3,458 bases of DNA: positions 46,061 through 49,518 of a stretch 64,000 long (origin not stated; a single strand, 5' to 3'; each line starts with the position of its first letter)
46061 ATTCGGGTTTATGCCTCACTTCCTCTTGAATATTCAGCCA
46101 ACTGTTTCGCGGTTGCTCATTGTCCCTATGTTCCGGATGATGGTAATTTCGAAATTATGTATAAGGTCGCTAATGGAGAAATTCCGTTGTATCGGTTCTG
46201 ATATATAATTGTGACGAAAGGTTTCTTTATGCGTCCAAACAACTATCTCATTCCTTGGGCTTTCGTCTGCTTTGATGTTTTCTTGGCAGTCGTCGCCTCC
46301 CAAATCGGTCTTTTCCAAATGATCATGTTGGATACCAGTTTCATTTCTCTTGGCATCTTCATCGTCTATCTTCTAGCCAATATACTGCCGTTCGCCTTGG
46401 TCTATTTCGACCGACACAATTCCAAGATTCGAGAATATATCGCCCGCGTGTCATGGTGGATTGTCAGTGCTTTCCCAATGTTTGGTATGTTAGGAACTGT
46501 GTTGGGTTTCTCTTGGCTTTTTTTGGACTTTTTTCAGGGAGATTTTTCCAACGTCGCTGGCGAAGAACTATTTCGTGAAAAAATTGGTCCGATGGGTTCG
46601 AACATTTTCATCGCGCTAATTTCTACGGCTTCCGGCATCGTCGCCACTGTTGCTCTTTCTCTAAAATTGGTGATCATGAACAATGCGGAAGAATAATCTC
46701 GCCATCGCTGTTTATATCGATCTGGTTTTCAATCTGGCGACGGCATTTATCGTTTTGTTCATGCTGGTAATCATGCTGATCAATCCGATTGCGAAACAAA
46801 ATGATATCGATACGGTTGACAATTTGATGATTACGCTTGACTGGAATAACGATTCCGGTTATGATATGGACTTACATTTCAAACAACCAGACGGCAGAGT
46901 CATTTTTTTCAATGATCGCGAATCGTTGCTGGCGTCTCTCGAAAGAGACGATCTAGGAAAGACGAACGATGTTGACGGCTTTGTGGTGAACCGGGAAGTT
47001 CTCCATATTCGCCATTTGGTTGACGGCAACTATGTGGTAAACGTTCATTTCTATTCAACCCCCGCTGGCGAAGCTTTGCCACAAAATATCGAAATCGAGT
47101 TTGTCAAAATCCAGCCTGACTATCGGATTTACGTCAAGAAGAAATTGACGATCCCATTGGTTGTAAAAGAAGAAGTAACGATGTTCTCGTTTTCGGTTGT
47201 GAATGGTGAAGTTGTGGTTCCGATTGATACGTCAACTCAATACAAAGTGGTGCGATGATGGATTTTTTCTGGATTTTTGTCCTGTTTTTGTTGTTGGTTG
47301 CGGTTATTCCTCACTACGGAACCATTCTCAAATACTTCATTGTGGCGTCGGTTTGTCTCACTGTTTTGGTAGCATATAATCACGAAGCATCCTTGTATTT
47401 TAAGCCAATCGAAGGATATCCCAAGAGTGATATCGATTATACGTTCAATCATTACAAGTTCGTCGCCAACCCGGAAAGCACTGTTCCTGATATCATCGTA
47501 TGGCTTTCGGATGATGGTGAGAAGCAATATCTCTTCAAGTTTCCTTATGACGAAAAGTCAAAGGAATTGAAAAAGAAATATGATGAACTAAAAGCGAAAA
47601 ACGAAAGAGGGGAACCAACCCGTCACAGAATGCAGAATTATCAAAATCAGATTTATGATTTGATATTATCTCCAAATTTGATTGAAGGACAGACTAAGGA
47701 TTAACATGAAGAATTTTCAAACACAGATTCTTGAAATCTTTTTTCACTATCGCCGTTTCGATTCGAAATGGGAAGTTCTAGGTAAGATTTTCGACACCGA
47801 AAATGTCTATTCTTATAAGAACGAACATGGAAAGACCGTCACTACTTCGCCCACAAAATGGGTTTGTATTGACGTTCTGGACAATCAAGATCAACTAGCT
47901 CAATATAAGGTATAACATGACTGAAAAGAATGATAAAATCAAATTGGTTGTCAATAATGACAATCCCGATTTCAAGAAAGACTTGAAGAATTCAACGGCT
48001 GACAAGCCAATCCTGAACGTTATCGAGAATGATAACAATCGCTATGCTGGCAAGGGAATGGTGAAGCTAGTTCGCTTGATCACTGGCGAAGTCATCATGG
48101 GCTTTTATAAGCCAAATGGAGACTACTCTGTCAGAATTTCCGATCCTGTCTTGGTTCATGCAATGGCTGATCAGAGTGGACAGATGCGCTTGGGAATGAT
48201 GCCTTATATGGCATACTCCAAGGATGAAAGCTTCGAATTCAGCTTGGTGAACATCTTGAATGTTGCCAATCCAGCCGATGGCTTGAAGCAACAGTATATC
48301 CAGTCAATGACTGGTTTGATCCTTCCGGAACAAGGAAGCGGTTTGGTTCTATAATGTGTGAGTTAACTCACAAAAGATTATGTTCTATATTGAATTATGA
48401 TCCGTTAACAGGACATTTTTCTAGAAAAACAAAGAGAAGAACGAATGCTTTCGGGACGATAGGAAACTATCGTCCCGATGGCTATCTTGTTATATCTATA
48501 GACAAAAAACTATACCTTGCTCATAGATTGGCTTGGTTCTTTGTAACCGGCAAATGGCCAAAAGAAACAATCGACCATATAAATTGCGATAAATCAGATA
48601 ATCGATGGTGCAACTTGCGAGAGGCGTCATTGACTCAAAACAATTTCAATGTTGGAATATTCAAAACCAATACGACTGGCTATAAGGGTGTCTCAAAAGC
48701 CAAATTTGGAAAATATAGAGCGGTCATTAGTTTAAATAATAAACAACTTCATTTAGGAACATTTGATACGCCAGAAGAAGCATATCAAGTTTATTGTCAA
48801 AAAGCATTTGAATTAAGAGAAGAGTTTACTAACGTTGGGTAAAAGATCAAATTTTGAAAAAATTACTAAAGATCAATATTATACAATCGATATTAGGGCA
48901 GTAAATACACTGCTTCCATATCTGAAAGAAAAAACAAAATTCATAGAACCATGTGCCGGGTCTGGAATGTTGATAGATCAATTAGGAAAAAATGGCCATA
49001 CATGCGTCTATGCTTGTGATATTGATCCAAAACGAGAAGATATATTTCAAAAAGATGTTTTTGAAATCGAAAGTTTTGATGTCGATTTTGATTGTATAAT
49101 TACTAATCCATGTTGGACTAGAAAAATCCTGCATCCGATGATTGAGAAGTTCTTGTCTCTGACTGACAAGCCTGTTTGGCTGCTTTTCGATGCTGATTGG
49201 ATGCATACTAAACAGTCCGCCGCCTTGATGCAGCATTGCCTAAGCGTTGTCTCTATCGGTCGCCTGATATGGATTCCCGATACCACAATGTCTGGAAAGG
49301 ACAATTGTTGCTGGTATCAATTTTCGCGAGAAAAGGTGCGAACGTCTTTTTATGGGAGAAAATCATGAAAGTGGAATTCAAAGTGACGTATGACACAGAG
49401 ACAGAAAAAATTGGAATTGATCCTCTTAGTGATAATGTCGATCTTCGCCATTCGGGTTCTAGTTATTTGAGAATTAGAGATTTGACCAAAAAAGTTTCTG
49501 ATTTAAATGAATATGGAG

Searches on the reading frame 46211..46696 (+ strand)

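Call 9: search_protein_families(library=phrogs, proteins=[window:46211-46696:+], max_evalue=0.001)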
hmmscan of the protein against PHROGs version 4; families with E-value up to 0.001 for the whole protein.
window:46211-46696:+ (161 aa): 0 families

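Call 33: search_protein_families(library=pfam, proteins=[window:46211-46696:+], max_evalue=0.01)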
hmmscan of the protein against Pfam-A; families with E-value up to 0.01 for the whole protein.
window:46211-46696:+ (161 aa): 1 family
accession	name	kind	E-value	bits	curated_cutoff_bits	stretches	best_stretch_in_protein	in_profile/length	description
PF01618.21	MotA_ExbB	-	0.00013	22.1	22.9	1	83-147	51-105/127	MotA/TolQ/ExbB proton channel family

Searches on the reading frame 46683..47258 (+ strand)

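Call 9: search_protein_families(library=phrogs, proteins=[window:46683-47258:+], max_evalue=0.001)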
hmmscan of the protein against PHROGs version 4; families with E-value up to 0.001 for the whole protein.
window:46683-47258:+ (191 aa): 1 family
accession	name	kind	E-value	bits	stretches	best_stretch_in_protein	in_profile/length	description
phrog_1735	-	unknown function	1.4e-08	35.1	1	47-178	426-549/673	-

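Call 33: search_protein_families(library=pfam, proteins=[window:46683-47258:+], max_evalue=0.01)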
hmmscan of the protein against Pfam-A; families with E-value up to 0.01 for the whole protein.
window:46683-47258:+ (191 aa): 0 families

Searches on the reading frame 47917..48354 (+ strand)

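Call 9: search_protein_families(library=phrogs, proteins=[window:47917-48354:+], max_evalue=0.001)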
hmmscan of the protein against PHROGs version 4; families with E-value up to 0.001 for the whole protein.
window:47917-48354:+ (145 aa): 3 families
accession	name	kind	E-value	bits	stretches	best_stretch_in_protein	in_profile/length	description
phrog_527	-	unknown function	1.1e-08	36.2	1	48-139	3-92/97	-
phrog_431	-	unknown function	1.3e-06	29.4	1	70-131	49-110/147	-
phrog_483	-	unknown function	0.00035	21.3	1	48-130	4-79/82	-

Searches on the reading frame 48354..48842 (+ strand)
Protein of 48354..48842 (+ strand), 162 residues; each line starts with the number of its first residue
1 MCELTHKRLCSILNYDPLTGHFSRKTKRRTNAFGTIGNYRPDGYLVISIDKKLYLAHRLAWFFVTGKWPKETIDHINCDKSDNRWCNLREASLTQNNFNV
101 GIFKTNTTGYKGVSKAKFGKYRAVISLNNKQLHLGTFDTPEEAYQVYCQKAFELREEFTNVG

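Call 9: search_protein_families(library=phrogs, proteins=[window:48354-48842:+], max_evalue=0.001)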
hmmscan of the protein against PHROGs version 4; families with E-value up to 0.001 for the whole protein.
window:48354-48842:+ (162 aa): 13 families
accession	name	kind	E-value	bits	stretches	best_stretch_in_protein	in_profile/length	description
phrog_99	-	DNA, RNA and nucleotide metabolism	3.4e-60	205.7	1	3-161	108-266/383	HNH endonuclease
phrog_4578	-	DNA, RNA and nucleotide metabolism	7.1e-22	78.7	1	59-159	17-119/130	HNH endonuclease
phrog_3593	-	DNA, RNA and nucleotide metabolism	4.2e-18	66.8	1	37-154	76-196/210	HNH endonuclease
phrog_374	-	DNA, RNA and nucleotide metabolism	3.4e-13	50.3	1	57-154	311-406/617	HNH endonuclease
phrog_59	-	DNA, RNA and nucleotide metabolism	3.4e-11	44.1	1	30-97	168-232/423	HNH endonuclease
phrog_953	-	DNA, RNA and nucleotide metabolism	5.4e-11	43.4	1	96-157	301-364/420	HNH endonuclease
phrog_959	-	DNA, RNA and nucleotide metabolism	6.9e-09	36.6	1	40-97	40-103/138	HNH endonuclease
phrog_36769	-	unknown function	1.4e-08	35.5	1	51-150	238-343/367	-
phrog_13470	-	DNA, RNA and nucleotide metabolism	1.9e-07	32.3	1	104-145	91-133/152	HNH endonuclease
phrog_35306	-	unknown function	5.4e-05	24.5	1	104-145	25-67/90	-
phrog_1872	-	DNA, RNA and nucleotide metabolism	5.5e-05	24.2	1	30-79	45-87/166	endonuclease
phrog_826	-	DNA, RNA and nucleotide metabolism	6.2e-05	23.7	1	39-96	91-154/281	HNH endonuclease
phrog_33760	-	DNA, RNA and nucleotide metabolism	0.00014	22.8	1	117-162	9-54/58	HNH endonuclease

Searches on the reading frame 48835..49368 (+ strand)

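Call 9: search_protein_families(library=phrogs, proteins=[window:48835-49368:+], max_evalue=0.001)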
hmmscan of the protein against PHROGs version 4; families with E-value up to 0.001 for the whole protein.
window:48835-49368:+ (177 aa): 4 families
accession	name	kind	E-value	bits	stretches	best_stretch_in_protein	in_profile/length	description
phrog_799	-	other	4e-30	106.4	1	1-167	201-368/458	DNA methyltransferase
phrog_5172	-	unknown function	7.7e-06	25.9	1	9-93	17-102/377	-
phrog_9133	-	unknown function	0.00013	20.9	1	30-107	753-841/1259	-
phrog_18657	-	other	0.00031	20.9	1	31-98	30-91/325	DNA methyltransferase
